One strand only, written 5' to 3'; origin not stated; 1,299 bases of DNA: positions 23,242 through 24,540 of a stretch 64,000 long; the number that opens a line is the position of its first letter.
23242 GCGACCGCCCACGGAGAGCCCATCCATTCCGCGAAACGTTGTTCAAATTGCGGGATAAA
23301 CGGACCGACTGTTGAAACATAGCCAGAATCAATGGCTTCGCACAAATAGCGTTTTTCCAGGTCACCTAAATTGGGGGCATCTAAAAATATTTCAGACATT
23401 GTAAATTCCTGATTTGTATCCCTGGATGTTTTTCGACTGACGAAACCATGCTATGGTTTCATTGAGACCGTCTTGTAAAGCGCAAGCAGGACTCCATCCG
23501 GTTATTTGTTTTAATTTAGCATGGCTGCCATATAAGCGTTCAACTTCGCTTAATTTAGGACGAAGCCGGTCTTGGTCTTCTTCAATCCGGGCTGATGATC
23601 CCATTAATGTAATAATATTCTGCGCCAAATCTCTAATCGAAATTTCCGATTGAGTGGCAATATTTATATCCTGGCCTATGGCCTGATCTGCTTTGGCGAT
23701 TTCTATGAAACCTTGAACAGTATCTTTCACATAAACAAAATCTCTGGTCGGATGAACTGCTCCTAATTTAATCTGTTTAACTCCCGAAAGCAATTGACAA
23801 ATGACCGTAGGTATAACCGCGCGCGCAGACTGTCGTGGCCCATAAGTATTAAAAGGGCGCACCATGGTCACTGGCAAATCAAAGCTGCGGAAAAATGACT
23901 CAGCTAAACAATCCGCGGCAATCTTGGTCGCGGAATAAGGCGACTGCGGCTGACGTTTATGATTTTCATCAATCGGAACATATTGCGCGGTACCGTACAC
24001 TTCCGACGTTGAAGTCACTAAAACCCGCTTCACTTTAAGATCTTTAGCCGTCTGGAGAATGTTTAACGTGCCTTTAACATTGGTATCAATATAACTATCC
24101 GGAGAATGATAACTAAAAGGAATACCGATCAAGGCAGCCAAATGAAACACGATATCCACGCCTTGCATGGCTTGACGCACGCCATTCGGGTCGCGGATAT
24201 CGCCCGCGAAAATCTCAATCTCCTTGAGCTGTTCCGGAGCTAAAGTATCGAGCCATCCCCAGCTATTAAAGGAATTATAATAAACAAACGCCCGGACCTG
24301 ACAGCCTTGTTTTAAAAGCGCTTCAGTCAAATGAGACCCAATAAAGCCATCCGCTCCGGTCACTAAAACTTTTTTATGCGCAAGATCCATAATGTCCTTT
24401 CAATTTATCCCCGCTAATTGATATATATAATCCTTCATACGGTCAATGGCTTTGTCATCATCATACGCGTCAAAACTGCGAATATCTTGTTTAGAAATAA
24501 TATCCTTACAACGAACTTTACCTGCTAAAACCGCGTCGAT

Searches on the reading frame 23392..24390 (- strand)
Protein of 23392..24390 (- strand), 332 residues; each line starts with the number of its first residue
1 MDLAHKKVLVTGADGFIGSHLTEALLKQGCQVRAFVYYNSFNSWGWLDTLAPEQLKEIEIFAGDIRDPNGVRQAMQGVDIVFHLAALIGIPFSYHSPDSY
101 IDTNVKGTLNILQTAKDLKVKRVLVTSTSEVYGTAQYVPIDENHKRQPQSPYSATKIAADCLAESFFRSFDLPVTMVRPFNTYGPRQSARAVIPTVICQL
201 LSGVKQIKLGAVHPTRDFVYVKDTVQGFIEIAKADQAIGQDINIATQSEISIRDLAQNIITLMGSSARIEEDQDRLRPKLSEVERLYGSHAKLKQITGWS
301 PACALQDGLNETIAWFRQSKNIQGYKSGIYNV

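Call 7: search_protein_families(library=pfam, proteins=[window:23392-24390:-], max_evalue=0.001)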
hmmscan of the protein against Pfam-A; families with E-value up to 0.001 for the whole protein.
window:23392-24390:- (332 aa): 9 families
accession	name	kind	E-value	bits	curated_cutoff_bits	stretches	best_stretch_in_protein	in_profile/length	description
PF16363.11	GDP_Man_Dehyd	-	9.1e-69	232.9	27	1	9-312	1-332/332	GDP-mannose 4,6 dehydratase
PF01370.27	Epimerase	-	1.4e-56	192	20.9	1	8-245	1-240/240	NAD dependent epimerase/dehydratase family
PF01073.25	3Beta_HSD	-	2.8e-25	89.3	22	1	9-233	1-230/280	3-beta hydroxysteroid dehydrogenase/isomerase family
PF02719.21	Polysacc_synt_2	-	9.2e-24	84.6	20.2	1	8-268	1-252/293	Polysaccharide biosynthesis protein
PF07993.18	NAD_binding_4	-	8.7e-18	64.8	20.1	1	10-188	1-213/258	Male sterility protein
PF13460.12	NAD_binding_10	-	4.7e-15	56.4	27.2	1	12-180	1-144/184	NAD(P)H-binding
PF04321.23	RmlD_sub_bind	-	1.1e-09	38.2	27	1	7-159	2-132/287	RmlD substrate binding domain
PF05368.20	NmrA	-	1.7e-09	38.1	27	1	5-127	2-106/298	NmrA-like family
PF00106.31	adh_short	-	4.2e-08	33.3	26.6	1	6-165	1-162/195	short chain dehydrogenase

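Call 78: search_solved_structures(query=window:23392-24390:-, max_evalue=1e-20)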
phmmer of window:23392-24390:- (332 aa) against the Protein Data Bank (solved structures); distinct sequences matched with E-value up to 1e-20: 46.
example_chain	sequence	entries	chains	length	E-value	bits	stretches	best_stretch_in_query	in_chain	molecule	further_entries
6bwl_A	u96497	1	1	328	1.2e-36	129.7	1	7-320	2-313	Pal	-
6zl6_A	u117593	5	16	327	6.3e-36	127.4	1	7-318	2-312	Epimerase domain-containing protein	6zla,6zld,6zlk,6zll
1r66_A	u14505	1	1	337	7.6e-36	127.1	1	7-320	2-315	TDP-glucose-4,6-dehydratase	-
1r6d_A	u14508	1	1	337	1.4e-35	126.2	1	7-320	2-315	TDP-glucose-4,6-dehydratase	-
6zlj_A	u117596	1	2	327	2.3e-35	125.5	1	7-318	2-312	Epimerase domain-containing protein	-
8shh_A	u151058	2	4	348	2.3e-35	125.5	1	7-320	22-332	dTDP-glucose 4,6-dehydratase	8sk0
7ys8_A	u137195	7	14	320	5.6e-35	124.2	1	7-319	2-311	UDP-glucose 4-epimerase | UDP-glucose 4-epimerase along with EC 5.1.3.2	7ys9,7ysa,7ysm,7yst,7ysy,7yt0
6dnt_A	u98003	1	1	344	8e-35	123.7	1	4-317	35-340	NAD-dependent epimerase/dehydratase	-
10ke_A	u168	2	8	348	1.7e-34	122.7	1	6-318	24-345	Capsular polysaccharide biosynthesis protein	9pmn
2b69_A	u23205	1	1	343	4.8e-34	121.2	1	4-325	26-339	UDP-glucuronate decarboxylase 1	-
4lk3_A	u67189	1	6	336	5.2e-34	121.1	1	5-323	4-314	UDP-glucuronic acid decarboxylase 1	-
4gll_A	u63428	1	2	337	6.1e-34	120.8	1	4-323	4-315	UDP-glucuronic acid decarboxylase 1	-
4m55_A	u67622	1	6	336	9.7e-34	120.2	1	5-323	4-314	UDP-glucuronic acid decarboxylase 1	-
6bi4_A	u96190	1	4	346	9.8e-34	120.2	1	7-320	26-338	dTDP-glucose 4,6-dehydratase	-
8rdg_A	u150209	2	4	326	6.8e-33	117.4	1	7-315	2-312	SDR family NAD(P)-dependent oxidoreductase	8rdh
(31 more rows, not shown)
